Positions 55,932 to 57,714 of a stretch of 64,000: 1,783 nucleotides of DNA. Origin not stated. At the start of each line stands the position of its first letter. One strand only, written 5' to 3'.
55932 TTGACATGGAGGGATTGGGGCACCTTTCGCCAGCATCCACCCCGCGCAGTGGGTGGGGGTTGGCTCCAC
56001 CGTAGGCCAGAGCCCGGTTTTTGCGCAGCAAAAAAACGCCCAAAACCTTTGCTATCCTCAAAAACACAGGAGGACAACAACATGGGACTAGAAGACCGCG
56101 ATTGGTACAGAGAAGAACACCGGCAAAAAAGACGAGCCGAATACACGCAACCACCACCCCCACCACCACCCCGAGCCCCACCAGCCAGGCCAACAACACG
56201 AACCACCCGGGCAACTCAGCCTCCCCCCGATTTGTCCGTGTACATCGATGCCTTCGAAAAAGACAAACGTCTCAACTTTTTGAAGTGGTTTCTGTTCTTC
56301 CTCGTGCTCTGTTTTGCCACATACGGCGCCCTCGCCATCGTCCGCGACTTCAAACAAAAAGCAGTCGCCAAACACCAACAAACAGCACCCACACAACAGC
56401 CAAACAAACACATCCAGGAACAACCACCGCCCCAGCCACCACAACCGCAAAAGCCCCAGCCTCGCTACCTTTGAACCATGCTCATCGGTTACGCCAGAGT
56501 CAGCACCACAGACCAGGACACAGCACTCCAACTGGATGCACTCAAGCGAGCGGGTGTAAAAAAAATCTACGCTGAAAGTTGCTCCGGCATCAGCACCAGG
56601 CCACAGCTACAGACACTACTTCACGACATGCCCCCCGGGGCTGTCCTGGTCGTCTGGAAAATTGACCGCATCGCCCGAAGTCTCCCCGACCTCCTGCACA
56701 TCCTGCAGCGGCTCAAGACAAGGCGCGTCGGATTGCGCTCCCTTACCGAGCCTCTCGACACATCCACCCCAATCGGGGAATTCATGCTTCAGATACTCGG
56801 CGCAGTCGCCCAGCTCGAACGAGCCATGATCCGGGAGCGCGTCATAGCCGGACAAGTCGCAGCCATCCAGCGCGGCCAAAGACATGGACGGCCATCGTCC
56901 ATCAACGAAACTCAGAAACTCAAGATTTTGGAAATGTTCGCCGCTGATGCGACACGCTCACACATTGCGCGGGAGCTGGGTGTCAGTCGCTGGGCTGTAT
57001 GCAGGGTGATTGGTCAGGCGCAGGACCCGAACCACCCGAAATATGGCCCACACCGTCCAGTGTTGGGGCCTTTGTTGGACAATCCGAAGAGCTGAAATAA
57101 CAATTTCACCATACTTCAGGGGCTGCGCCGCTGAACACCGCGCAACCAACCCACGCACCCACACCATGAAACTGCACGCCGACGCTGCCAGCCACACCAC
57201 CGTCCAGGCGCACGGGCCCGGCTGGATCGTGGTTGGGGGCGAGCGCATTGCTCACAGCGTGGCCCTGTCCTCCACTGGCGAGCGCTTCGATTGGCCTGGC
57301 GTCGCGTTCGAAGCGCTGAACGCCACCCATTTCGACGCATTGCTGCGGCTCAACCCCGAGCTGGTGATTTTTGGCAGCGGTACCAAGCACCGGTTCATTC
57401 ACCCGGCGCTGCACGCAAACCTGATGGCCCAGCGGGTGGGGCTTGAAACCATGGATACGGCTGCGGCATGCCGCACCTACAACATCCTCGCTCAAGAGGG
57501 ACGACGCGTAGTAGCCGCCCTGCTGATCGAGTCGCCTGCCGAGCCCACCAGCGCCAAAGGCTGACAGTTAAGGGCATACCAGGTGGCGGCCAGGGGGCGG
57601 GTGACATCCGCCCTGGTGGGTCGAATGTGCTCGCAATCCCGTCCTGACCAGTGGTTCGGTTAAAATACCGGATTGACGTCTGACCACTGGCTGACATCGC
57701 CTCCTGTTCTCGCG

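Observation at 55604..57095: Perfect 26 bp inverted repeats bracket a 330 bp iteron-rich segment just upstream of a membrane-protein/serine-recombinase operon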

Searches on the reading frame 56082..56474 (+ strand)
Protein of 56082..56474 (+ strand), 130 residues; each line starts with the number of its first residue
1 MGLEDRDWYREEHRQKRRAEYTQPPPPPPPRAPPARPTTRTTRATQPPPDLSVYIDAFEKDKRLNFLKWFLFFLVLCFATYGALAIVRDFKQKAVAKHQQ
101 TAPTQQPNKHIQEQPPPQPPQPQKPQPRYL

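Call 11: search_protein_families(library=phrogs, proteins=[window:56082-56474:+], max_evalue=0.001)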
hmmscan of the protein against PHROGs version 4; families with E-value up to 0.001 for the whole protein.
window:56082-56474:+ (130 aa): 1 family
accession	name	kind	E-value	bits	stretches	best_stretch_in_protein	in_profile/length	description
phrog_13107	-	unknown function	5e-07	31.7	1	1-40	1-42/76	-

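Call 12: search_protein_families(library=pfam, proteins=[window:56082-56474:+], max_evalue=0.01)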
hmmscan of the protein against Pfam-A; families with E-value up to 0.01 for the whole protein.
window:56082-56474:+ (130 aa): 1 family
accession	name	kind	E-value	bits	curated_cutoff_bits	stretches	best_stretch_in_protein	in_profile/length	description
PF18943.6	DUF5690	-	0.0048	16.3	25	1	58-96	177-215/382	Family of unknown function (DUF5690)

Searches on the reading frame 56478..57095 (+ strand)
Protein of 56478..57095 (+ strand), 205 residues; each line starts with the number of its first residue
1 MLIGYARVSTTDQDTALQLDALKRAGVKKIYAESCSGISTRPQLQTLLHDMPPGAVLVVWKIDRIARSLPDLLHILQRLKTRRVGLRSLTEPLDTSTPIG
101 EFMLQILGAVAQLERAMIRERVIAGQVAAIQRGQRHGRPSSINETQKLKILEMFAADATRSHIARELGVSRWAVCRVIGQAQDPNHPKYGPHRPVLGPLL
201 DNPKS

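Call 12: search_protein_families(library=pfam, proteins=[window:56478-57095:+], max_evalue=0.01)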
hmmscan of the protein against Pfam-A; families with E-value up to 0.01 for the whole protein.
window:56478-57095:+ (205 aa): 3 families
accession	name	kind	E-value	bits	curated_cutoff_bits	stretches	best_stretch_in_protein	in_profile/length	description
PF00239.26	Resolvase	-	1.3e-39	136.1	23.3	1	3-134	2-144/145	Resolvase, N terminal domain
PF13384.12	HTH_23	-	0.00012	22.2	24.6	1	143-178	3-38/50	Homeodomain-like domain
PF02796.21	HTH_7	-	0.0003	21.3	23.8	1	137-174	1-38/45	Helix-turn-helix domain of resolvase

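Call 14: search_dna_similar(query=window:56478-57095:+, collection=phages, mode=protein, max_rows=30)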
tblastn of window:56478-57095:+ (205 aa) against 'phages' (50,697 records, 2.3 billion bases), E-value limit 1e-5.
Records with a match: 654; places in all: 671; records where one place covers at least 80% of the query: 361.
Best place of each record, by identity: <60% 654.
By first word of the organism name: Ralstonia 98; Staphylococcus 95; Streptococcus 66; Escherichia 65; Streptomyces 56; Bacteriophage 32; Bacillus 20; Klebsiella 19; Vibrio 19; Listeria 18; and 51 more.
By host as written in the record: - 91; Ralstonia solanacearum 69; Staphylococcus aureus 36; Escherichia coli 28; Klebsiella pneumoniae 19; Listeria monocytogenes 16; Streptomyces lividans JI 1326 15; Mycolicibacterium aichiense 11; and 232 more.
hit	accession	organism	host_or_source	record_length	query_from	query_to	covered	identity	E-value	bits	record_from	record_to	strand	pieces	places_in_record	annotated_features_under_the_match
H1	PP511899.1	Dulem virus 61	Varecia rubra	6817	1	186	91%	45.7%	5e-42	155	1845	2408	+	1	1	recombinase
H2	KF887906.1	Ralstonia phage 1 NP-2014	amniotic fluids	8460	1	187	91%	45.3%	3e-42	156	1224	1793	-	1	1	resolvase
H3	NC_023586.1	Ralstonia phage 1 NP-2014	amniotic fluids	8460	1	187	91%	45.3%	3e-42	156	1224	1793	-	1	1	resolvase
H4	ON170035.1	Ralstonia phage YO010_3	Ralstonia solanacearum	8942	1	187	91%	45.3%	4e-42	156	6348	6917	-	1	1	record has no annotation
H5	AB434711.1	Ralstonia phage RSM3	-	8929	1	178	87%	47.0%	5e-42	155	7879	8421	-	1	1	hypothetical protein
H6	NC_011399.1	Ralstonia phage RSM3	-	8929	1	178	87%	47.0%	5e-42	155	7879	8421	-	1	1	hypothetical protein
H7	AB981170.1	Ralstonia phage RSMSuper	Ralstonia solanacearum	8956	1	178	87%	47.0%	5e-42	155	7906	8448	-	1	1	hypothetical protein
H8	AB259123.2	Ralstonia phage RSM1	-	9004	1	178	87%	47.0%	6e-42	155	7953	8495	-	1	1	hypothetical protein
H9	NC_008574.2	Ralstonia phage RSM1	-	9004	1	178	87%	47.0%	6e-42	155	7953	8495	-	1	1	hypothetical protein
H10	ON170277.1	Ralstonia phage YO164_2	Ralstonia solanacearum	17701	1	178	87%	47.0%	8e-42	155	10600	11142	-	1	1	record has no annotation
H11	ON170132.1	Ralstonia phage YO079_2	Ralstonia solanacearum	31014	1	178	87%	47.0%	8e-42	155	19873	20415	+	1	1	record has no annotation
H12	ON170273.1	Ralstonia phage YO163_2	Ralstonia solanacearum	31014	1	178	87%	47.0%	8e-42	155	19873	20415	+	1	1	record has no annotation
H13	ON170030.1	Ralstonia phage YO009_1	Ralstonia solanacearum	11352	1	178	87%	47.0%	1e-41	155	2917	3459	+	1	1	record has no annotation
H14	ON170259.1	Ralstonia phage YO154_2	Ralstonia solanacearum R355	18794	1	178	87%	47.0%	1e-41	155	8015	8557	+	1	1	record has no annotation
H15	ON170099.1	Ralstonia phage YO051_2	Ralstonia solanacearum A4973/3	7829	1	187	91%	44.2%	3e-42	156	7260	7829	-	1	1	record has no annotation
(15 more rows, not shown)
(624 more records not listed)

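Call 19: find_encoding_contigs(protein=window:56478-57095:+, flank=10000, max_places=10)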
Protein window:56478-57095:+ (205 aa): 18 contigs read that carry it; 10 places shown.
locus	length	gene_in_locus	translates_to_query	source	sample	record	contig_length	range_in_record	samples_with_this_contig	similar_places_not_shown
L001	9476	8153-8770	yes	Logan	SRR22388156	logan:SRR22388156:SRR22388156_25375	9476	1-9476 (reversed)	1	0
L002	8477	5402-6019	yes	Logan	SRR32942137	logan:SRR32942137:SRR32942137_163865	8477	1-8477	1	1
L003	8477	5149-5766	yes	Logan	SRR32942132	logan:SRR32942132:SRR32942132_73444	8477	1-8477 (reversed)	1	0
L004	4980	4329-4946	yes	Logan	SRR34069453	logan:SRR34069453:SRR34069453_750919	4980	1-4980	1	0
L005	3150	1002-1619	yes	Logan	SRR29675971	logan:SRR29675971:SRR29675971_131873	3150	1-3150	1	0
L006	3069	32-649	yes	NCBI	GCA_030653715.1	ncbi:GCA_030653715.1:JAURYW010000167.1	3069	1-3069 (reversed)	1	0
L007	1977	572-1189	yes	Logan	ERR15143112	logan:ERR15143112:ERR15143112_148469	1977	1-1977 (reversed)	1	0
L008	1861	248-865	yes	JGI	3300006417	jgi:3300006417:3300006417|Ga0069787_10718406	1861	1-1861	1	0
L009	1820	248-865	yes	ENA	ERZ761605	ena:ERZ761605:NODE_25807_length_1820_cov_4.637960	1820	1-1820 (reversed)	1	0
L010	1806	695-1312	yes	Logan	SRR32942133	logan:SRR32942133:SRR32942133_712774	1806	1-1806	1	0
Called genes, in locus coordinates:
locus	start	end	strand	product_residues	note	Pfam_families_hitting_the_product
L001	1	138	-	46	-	?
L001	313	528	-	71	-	-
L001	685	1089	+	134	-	-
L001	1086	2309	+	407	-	PF05144:Phage_CRI, PF05155:G2P_X_C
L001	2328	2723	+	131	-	-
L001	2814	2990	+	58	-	-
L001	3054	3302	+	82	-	PF05356:Phage_Coat_B (weak)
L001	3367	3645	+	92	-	-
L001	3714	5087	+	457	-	-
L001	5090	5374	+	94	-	PF10734:DUF2523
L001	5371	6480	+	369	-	PF05707:Zot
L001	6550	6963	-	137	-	PF11740:KfrA_N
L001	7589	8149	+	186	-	-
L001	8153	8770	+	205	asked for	PF00239:Resolvase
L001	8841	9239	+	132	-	PF04430:DUF498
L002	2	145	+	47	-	?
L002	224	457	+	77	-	PF05356:Phage_Coat_B (weak)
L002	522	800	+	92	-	-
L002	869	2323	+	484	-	-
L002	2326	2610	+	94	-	PF10734:DUF2523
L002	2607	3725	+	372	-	PF05707:Zot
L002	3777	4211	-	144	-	PF11740:KfrA_N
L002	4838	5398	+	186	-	-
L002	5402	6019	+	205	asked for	PF00239:Resolvase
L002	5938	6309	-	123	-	PF13560:HTH_31 (weak)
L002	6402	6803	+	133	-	-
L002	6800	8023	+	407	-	PF05144:Phage_CRI, PF05155:G2P_X_C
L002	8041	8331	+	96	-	-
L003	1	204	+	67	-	?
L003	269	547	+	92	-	-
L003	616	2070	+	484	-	-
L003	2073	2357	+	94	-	PF10734:DUF2523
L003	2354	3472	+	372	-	PF05707:Zot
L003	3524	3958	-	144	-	PF11740:KfrA_N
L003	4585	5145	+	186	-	-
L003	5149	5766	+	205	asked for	PF00239:Resolvase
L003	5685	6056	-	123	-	PF13560:HTH_31 (weak)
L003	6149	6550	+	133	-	-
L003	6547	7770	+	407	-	PF05144:Phage_CRI, PF05155:G2P_X_C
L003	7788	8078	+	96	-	-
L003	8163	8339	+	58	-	-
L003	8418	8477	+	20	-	?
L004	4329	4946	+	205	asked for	PF00239:Resolvase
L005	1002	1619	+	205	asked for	PF00239:Resolvase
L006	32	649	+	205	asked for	PF00239:Resolvase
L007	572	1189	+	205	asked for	PF00239:Resolvase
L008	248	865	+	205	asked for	PF00239:Resolvase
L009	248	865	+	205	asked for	PF00239:Resolvase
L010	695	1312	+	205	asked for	PF00239:Resolvase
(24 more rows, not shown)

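Call 21: find_related_loci(query=window:56478-57095:+, collection=viral_contigs, flank=6000)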
Query window:56478-57095:+ (205 aa) in viral_contigs; peptide patterns used: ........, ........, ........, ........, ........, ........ (x = any residue, [..] = any of these).
93 stretches matched a pattern; 54 encode a relative of the query (tblastn E <= 1e-3); 54 distinct loci.
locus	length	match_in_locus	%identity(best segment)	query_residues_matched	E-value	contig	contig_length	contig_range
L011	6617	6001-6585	57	2-200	3e-65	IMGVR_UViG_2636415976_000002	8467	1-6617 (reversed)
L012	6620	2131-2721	57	1-200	2e-61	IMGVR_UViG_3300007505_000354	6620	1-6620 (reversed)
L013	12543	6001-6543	57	2-177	3e-58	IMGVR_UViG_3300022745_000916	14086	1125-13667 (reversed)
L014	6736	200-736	54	4-177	5e-55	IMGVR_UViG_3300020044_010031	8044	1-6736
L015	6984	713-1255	57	3-177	1e-53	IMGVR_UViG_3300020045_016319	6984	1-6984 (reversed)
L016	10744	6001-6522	42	5-176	2e-29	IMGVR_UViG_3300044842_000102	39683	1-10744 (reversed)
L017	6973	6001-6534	33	39-193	3e-19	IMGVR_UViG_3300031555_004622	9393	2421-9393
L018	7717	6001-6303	43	39-137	1e-18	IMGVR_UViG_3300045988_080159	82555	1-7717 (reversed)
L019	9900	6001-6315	42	36-137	4e-18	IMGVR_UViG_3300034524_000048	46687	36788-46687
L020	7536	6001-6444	32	39-168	1e-17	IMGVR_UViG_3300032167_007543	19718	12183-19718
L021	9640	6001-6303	42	39-137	2e-17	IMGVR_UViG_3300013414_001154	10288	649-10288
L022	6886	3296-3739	34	39-168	4e-17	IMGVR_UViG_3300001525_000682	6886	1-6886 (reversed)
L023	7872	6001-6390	35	39-167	5e-17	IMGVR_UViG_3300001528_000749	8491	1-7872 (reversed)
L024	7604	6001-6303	41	39-137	8e-17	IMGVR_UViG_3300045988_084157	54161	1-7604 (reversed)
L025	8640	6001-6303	38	39-137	5e-16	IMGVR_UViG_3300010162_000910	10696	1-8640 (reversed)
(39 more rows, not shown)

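Call 24: find_related_loci(query=window:56478-57095:+, collection=genome_contigs, flank=10000)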
Query window:56478-57095:+ (205 aa) in genome_contigs; peptide patterns used: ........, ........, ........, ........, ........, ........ (x = any residue, [..] = any of these).
278 stretches matched a pattern; 74 encode a relative of the query (tblastn E <= 1e-3); 73 distinct loci.
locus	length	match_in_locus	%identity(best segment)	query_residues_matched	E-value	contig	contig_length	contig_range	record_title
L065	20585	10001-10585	57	2-200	6e-65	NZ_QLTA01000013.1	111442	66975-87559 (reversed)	Paracidovorax anthurii strain CFPB 3232 Ga0074828_1013, whole genome shotgun sequence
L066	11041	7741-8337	54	1-200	2e-60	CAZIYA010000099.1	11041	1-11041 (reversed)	MAG TPA_asm: uncultured Polaromonas sp. isolate SRP136066_co1_73 genome assembly, contig: NODE_7689_length_11041_cov_9.7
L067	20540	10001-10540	58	3-177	4e-59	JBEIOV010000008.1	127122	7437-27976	MAG: Hylemonella sp. isolate Sample-106-S6-bin-26 Sample_106_S6-bin_26-k141_2433192, whole genome shotgun sequence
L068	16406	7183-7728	57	1-177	7e-58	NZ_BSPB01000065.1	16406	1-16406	Hydrogenophaga electricum strain NBRC 109341 sequence065, whole genome shotgun sequence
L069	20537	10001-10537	55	4-177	4e-55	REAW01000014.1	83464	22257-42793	MAG: Curvibacter sp. isolate PH2015_01D_58_15 PH2015_01D_scaffold_76, whole genome shotgun sequence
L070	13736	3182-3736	56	3-186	3e-54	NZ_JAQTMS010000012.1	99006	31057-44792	MAG: Rhodoferax sp. isolate STA_46 NODE_434_length_99006_cov_5.254776_Sandtown_A, whole genome shotgun sequence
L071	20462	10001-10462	58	1-154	4e-53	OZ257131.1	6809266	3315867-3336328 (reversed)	MAG: Burkholderiaceae bacterium isolate 1de4271b-9a23-49d0-82b1-cb9bd7cf9e0c genome assembly, chromosome: 1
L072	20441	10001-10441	46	1-146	2e-35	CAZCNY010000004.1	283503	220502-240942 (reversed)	MAG TPA_asm: uncultured Verrucomicrobiaceae bacterium isolate SRP263991_co5_291 genome assembly, contig: NODE_38_length_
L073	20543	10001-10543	38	4-185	8e-28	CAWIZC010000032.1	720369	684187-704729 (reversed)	MAG: uncultured Alphaproteobacteria bacterium isolate MFD06298.bin.1.193 genome assembly, contig: contig_8222, whole gen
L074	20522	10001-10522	39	4-178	7e-27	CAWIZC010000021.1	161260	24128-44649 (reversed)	MAG: uncultured Alphaproteobacteria bacterium isolate MFD06298.bin.1.193 genome assembly, contig: contig_41004, whole ge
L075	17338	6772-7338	36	2-185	7e-27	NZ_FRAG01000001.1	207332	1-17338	Paramaledivibacter caminithermalis DSM 15212, whole genome shotgun sequence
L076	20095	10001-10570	36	5-178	1e-24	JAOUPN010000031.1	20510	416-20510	MAG: Nitrospira sp. isolate 8_1_Oct_SF_Bin54 8_1_Oct_SF_Bin54_scaffold_1154_c1, whole genome shotgun sequence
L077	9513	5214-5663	39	5-144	5e-22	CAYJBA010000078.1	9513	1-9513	MAG TPA_asm: uncultured Bacteriovoracaceae bacterium isolate ERP119705_co9_199 genome assembly, contig: NODE_10079_lengt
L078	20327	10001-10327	42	30-133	4e-21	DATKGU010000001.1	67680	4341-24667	MAG TPA_asm: Candidatus Paceibacterota bacterium isolate SMAG_U14559 k141_72001, whole genome shotgun sequence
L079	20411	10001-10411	35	4-139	9e-21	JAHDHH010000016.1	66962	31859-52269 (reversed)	MAG: Saprospiraceae bacterium isolate MAG-65 RZ_1154, whole genome shotgun sequence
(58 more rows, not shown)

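Call 65: search_protein_families(library=phrogs, proteins=[L002:6402-6803:+, window:56478-57095:+], max_evalue=0.01)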
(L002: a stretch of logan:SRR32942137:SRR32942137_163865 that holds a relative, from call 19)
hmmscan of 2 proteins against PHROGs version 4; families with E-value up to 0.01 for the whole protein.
L002:6402-6803:+ (133 aa): 0 families

window:56478-57095:+ (205 aa): 5 families
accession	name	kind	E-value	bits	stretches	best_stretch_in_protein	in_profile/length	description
phrog_125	-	DNA, RNA and nucleotide metabolism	9.3e-60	203.3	1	1-188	21-210/254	DNA invertase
phrog_95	-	integration and excision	8.1e-31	108.3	1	3-138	91-243/651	integrase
phrog_8275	-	DNA, RNA and nucleotide metabolism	4.2e-12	46.7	1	1-48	1-49/51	DNA invertase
phrog_664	-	DNA, RNA and nucleotide metabolism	5.2e-05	24.2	1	107-183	42-126/210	DNA binding protein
phrog_7061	-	DNA, RNA and nucleotide metabolism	0.00071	21.1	1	148-182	35-69/70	HTH DNA binding protein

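Call 66: search_protein_families(library=pfam, proteins=[L002:6402-6803:+], max_evalue=0.1)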
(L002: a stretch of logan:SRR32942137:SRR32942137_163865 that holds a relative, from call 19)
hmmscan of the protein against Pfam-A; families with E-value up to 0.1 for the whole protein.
L002:6402-6803:+ (133 aa): 0 families

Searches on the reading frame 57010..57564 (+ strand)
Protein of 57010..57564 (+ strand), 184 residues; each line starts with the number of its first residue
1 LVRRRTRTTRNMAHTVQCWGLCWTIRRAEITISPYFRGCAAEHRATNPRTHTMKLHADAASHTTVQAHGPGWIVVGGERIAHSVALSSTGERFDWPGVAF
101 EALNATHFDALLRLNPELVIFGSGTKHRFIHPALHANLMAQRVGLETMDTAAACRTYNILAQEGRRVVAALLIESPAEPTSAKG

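Call 12: search_protein_families(library=pfam, proteins=[window:57010-57564:+], max_evalue=0.01)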
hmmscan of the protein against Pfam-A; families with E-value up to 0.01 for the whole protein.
window:57010-57564:+ (184 aa): 1 family
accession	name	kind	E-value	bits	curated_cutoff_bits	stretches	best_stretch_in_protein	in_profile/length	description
PF04430.19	DUF498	-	6.7e-30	103.7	33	1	65-172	1-109/109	Protein of unknown function (DUF498/DUF598)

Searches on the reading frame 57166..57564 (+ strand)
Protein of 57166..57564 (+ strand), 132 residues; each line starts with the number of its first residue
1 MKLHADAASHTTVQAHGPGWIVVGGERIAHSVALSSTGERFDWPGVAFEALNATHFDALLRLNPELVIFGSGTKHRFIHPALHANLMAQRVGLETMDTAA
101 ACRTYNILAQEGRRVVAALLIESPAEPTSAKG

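Call 87: find_encoding_contigs(protein=window:57166-57564:+, flank=3000, max_places=10)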
Protein window:57166-57564:+ (132 aa): 8 contigs read that carry it; 8 places shown.
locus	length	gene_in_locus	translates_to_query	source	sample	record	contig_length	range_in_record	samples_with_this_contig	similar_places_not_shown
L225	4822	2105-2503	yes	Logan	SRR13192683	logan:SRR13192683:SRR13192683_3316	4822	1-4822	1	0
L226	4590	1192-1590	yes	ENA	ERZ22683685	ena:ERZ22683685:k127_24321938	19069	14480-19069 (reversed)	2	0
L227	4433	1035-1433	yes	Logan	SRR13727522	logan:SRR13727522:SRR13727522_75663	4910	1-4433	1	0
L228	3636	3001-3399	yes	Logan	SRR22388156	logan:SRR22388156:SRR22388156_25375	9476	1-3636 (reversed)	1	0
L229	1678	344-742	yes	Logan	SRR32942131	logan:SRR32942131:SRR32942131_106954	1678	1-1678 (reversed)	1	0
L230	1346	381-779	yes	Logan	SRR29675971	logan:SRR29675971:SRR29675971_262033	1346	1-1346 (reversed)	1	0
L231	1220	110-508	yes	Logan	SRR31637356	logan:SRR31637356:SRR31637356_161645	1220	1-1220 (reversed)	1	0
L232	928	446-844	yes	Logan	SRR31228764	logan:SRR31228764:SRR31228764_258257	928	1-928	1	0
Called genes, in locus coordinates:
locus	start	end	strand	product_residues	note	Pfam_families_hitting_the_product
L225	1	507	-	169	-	?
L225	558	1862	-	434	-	PF00155:Aminotran_1_2, PF01041:DegT_DnrJ_EryC1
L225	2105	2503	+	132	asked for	PF04430:DUF498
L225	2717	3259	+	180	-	PF00578:AhpC-TSA, PF08534:Redoxin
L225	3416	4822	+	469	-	?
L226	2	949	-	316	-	?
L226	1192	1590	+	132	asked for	PF04430:DUF498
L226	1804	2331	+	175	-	PF00578:AhpC-TSA, PF08534:Redoxin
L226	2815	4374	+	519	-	PF13638:PIN_4, PF02562:PhoH, PF13604:AAA_30 (weak)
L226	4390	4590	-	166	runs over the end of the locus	-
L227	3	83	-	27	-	?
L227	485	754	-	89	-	-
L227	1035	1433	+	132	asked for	PF04430:DUF498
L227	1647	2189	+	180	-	PF00578:AhpC-TSA, PF08534:Redoxin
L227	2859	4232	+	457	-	PF13638:PIN_4, PF02562:PhoH, PF13604:AAA_30 (weak)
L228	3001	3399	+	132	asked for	PF04430:DUF498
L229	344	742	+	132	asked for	PF04430:DUF498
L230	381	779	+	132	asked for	PF04430:DUF498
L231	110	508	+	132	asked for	PF04430:DUF498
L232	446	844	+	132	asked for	PF04430:DUF498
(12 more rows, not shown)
